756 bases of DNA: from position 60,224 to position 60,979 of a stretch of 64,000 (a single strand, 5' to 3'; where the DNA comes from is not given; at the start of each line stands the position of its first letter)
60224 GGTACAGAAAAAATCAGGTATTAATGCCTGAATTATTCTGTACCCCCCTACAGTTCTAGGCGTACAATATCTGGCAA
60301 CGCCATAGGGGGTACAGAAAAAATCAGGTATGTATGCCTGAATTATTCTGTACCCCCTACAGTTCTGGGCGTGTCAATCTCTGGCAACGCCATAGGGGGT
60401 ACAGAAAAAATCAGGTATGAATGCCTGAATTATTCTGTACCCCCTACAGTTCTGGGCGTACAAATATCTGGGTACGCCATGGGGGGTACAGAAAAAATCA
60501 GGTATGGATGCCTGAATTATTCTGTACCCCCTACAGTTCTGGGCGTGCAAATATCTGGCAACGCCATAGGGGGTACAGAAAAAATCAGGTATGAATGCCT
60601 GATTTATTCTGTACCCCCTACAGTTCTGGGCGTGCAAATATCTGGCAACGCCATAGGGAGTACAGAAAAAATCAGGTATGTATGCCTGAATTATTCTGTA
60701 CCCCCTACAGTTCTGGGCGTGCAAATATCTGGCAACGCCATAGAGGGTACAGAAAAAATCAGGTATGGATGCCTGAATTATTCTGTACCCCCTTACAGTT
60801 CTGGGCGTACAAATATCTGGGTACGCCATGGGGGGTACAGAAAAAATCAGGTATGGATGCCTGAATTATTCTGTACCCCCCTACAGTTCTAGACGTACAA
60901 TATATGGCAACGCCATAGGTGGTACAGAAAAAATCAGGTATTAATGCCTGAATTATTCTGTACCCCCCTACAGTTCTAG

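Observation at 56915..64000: Large 87-88-bp satellite array with higher-order repeat organisation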

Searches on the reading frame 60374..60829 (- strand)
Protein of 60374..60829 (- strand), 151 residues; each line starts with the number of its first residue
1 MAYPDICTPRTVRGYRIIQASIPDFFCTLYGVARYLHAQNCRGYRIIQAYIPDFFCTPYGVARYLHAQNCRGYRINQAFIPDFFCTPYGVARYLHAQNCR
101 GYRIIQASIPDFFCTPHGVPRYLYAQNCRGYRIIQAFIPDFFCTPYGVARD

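Call 67: search_protein_representatives(protein=window:60374-60829:-)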
Query: 151 residues. Proteins with E-value up to 0.001 (for the whole library): 10; up to 1e-10: 1; up to 1e-30: 0. The best 10 are listed.
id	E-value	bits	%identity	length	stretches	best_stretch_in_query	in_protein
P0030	2.7e-14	69.7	40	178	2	53-148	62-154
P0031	1.2e-10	57.8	45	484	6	97-118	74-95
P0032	2.1e-10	57.1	28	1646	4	19-149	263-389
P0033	1.1e-09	54.7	27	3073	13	9-140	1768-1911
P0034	3.8e-07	46.5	28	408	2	19-147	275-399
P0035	7.8e-07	45.5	35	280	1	27-140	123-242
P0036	3.4e-05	40.1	40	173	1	55-129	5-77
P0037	4.1e-05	39.9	37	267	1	44-145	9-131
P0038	1.1e-04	38.4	30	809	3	31-135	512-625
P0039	2.6e-04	37.3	23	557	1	24-147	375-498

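Call 69: find_encoding_contigs(protein=P0030, flank=5000, max_places=5)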
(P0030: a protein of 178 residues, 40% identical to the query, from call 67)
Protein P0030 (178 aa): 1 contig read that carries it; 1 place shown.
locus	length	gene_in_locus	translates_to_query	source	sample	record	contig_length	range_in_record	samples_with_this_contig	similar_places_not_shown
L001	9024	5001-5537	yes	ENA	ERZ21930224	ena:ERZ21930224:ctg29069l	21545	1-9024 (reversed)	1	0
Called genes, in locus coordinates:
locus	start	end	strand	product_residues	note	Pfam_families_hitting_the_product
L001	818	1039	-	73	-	-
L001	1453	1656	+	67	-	-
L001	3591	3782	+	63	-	-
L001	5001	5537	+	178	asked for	-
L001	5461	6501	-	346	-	-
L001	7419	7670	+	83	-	-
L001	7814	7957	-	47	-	-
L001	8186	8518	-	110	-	-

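Call 70: list_cluster_members(proteins=[P0030, P0037, P0036])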
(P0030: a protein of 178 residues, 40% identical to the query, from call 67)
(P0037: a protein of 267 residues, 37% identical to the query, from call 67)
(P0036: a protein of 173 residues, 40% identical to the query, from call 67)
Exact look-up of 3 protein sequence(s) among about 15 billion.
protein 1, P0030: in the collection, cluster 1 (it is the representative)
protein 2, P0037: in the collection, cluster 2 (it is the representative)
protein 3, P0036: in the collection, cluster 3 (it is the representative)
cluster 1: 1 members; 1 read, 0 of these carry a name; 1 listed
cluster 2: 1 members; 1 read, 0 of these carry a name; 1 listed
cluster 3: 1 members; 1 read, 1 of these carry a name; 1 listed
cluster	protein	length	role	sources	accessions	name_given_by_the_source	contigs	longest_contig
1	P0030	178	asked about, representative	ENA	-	-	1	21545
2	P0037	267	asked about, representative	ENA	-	-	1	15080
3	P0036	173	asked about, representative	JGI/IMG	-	hypothetical protein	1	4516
